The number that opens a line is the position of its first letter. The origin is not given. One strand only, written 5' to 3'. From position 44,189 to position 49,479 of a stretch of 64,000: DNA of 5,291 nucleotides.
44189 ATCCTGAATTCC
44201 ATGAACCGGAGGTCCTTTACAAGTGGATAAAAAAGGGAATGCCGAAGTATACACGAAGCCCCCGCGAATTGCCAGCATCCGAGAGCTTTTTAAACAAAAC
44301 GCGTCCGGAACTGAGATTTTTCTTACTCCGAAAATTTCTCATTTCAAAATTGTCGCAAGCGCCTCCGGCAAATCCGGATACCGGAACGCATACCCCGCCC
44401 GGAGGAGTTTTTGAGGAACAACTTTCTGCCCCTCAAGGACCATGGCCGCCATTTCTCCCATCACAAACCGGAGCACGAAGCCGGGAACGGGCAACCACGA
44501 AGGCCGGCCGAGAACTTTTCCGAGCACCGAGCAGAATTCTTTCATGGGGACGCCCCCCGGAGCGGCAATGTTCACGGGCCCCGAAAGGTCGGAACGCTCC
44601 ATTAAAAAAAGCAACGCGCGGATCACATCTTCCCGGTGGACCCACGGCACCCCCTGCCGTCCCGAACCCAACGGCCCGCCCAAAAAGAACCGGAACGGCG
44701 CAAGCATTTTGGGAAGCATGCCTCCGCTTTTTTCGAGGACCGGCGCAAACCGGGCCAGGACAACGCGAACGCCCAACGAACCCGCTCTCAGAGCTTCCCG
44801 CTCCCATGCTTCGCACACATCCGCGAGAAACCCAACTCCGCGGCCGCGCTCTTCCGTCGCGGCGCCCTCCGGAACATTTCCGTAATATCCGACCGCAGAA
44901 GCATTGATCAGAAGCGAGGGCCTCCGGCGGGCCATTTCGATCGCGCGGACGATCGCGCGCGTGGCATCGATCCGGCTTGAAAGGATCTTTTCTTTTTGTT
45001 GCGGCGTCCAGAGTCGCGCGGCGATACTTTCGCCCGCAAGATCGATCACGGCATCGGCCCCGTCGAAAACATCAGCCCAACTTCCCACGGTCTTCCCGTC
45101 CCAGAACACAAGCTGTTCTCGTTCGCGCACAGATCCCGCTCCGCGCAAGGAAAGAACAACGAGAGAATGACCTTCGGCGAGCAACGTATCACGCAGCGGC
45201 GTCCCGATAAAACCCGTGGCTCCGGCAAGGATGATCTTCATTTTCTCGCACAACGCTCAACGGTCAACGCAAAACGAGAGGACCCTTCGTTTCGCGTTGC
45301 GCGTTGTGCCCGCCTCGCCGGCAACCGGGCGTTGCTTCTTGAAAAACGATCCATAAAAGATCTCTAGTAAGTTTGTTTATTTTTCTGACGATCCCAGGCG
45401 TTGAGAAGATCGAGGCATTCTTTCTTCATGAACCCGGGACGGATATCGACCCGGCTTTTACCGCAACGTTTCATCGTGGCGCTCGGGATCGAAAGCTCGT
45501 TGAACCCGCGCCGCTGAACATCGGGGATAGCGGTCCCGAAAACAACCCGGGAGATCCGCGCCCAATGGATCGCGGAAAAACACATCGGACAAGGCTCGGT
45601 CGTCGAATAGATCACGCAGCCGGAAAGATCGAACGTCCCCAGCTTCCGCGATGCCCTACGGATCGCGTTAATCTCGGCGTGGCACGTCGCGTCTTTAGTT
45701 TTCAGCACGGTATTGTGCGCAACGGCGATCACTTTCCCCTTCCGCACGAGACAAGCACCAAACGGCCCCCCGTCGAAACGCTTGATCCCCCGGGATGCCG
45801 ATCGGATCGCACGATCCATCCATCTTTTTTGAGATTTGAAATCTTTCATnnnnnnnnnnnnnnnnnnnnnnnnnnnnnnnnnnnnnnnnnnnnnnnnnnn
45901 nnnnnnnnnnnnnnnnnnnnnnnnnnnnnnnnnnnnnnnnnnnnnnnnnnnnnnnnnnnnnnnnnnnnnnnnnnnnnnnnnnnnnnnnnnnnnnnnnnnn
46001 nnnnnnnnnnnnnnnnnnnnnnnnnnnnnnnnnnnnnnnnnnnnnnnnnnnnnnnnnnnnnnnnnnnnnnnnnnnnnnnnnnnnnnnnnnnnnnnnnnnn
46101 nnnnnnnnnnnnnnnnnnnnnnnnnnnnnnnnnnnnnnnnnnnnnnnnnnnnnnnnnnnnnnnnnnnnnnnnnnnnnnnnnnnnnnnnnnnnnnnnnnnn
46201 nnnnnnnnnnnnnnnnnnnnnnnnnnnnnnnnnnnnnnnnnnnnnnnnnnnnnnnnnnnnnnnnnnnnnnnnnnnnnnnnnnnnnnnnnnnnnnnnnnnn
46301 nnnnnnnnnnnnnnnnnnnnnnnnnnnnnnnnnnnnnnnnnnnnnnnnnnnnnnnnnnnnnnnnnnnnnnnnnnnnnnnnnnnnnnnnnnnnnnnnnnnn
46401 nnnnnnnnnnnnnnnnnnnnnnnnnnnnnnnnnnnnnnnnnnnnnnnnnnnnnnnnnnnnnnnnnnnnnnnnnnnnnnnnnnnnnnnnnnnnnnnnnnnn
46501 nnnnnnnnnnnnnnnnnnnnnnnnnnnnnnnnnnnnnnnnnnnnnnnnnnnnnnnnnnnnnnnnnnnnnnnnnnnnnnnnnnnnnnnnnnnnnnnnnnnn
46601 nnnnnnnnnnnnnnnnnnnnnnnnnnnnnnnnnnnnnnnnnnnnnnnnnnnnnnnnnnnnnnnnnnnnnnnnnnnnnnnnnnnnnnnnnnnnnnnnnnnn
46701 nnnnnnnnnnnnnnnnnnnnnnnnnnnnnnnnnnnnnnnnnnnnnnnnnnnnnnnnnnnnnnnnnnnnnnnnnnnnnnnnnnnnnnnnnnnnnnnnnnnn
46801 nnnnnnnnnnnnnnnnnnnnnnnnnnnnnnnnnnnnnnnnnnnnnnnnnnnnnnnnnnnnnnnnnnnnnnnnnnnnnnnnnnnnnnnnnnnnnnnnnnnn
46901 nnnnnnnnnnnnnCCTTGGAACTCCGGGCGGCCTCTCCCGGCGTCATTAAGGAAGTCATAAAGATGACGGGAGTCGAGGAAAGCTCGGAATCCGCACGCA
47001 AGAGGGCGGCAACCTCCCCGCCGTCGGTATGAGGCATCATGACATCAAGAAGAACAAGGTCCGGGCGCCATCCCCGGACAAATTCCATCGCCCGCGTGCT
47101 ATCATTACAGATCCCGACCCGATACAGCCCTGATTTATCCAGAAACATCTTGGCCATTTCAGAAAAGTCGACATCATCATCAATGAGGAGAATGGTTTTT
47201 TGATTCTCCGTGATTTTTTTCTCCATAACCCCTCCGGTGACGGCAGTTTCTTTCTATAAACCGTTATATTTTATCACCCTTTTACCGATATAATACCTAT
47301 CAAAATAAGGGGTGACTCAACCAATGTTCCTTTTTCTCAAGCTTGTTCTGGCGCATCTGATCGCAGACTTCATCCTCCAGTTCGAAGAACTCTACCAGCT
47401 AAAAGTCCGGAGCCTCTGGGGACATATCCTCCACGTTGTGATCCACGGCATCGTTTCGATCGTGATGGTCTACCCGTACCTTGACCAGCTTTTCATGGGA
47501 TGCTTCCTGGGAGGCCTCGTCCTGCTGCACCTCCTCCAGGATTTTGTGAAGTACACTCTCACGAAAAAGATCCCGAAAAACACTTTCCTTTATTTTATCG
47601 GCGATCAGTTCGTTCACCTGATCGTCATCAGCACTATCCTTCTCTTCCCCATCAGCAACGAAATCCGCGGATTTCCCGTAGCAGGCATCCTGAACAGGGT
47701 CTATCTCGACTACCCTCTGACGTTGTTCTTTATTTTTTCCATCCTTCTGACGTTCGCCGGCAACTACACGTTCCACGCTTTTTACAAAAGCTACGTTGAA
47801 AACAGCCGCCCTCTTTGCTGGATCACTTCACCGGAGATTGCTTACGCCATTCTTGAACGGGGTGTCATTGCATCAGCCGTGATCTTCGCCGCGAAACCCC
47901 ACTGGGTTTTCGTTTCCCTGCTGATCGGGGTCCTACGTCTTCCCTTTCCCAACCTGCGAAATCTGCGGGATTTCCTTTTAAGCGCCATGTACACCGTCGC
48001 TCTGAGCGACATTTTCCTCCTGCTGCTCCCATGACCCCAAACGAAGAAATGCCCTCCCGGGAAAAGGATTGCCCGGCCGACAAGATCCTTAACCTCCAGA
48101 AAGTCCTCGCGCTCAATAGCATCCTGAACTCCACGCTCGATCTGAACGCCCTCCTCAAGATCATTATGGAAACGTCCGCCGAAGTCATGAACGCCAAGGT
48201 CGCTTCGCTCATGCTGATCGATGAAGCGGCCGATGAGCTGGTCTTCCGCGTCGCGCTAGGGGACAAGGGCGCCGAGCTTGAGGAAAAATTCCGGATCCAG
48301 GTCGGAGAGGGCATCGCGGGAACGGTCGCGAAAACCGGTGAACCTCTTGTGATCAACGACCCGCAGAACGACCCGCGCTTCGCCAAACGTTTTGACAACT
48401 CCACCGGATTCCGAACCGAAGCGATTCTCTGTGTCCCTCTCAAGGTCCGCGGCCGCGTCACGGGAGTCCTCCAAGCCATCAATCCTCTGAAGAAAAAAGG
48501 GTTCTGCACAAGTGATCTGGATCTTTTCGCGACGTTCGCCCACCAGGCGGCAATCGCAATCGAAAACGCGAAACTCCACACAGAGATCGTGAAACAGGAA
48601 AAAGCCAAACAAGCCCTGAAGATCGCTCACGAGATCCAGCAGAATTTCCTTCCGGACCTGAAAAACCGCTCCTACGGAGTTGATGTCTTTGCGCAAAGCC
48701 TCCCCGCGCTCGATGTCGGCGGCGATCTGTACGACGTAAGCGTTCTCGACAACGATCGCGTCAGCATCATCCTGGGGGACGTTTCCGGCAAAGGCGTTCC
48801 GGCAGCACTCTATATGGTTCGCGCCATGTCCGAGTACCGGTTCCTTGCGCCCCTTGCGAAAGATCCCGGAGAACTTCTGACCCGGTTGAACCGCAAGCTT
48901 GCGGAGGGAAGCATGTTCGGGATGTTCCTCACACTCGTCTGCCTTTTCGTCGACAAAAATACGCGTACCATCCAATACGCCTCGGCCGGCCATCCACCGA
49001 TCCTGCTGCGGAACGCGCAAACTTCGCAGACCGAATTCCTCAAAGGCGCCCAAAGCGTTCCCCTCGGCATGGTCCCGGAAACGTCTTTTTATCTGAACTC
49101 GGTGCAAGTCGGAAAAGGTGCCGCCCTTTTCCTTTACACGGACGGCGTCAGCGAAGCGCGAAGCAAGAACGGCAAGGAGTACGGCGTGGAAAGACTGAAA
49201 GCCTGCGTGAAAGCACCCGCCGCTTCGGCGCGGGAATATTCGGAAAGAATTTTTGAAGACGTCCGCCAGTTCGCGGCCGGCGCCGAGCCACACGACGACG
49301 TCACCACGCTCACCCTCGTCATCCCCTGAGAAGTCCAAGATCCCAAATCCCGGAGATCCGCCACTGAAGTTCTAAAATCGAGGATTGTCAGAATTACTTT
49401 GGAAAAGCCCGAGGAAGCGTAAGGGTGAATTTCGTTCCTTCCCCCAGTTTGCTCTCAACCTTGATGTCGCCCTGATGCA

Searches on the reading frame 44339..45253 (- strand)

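Call 35: search_protein_families(library=pfam, proteins=[window:44339-45253:-], max_evalue=0.001)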
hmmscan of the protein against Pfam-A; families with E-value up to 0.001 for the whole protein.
window:44339-45253:- (304 aa): 4 families
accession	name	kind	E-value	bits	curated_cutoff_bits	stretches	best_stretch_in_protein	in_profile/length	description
PF08338.16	DUF1731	-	2e-21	75.9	27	1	256-301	1-46/47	Domain of unknown function (DUF1731)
PF01370.27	Epimerase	-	4e-17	62.9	20.9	1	7-229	1-239/240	NAD dependent epimerase/dehydratase family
PF13460.12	NAD_binding_10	-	1.9e-05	25.1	27.2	1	11-128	1-106/184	NAD(P)H-binding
PF16363.11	GDP_Man_Dehyd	-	0.00076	19.5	27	0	10-135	3-144/332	GDP-mannose 4,6 dehydratase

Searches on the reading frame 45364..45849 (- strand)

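Call 33: search_protein_families(library=pfam, proteins=[window:45364-45849:-], max_evalue=0.00001)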
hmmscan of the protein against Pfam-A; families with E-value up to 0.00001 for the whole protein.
window:45364-45849:- (161 aa): 3 families
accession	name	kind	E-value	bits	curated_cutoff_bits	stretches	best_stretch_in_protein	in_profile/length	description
PF00383.29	dCMP_cyt_deam_1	-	1e-27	96.4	25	1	6-106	3-102/102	Cytidine and deoxycytidylate deaminase zinc-binding region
PF14437.12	MafB19-deam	-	3.5e-23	82.5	27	1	6-111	2-106/142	MafB19-like deaminase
PF14439.12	Bd3614-deam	-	1.4e-07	31.9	38.5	1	31-95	12-76/113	Bd3614-like deaminase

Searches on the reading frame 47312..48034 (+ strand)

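Call 33: search_protein_families(library=pfam, proteins=[window:47312-48034:+], max_evalue=0.00001)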
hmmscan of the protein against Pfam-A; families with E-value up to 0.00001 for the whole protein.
window:47312-48034:+ (240 aa): 1 family
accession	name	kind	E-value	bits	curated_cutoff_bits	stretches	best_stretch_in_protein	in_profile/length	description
PF11750.13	DUF3307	-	2.8e-14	53.7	23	1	7-110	1-106/127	Protein of unknown function (DUF3307)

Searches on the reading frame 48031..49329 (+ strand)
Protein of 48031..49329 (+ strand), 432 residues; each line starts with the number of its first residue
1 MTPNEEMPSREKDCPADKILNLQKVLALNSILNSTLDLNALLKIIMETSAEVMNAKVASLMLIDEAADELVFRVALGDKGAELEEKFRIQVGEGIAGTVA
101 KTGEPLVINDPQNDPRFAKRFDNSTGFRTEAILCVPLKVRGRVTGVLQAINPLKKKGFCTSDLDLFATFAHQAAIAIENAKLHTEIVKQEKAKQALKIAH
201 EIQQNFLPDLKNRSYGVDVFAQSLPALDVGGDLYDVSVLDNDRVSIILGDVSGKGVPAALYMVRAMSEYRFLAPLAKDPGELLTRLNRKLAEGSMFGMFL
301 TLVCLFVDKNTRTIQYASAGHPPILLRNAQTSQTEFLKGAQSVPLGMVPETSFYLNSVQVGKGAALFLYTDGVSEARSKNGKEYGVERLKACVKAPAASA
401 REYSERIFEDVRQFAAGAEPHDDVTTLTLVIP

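Call 33: search_protein_families(library=pfam, proteins=[window:48031-49329:+], max_evalue=0.00001)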
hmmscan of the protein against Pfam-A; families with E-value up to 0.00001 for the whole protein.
window:48031-49329:+ (432 aa): 4 families
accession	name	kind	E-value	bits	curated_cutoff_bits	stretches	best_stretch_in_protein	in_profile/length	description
PF07228.17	SpoIIE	-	9.2e-47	159.9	25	1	241-429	2-189/192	Stage II sporulation protein E (SpoIIE)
PF01590.32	GAF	-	2.3e-22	80.4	22.4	1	37-177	1-133/133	GAF domain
PF13185.12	GAF_2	-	2.8e-21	76.6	28.6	1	36-178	2-136/136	GAF domain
PF13492.12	GAF_3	-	1.1e-15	58.6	27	1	38-179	2-129/129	GAF domain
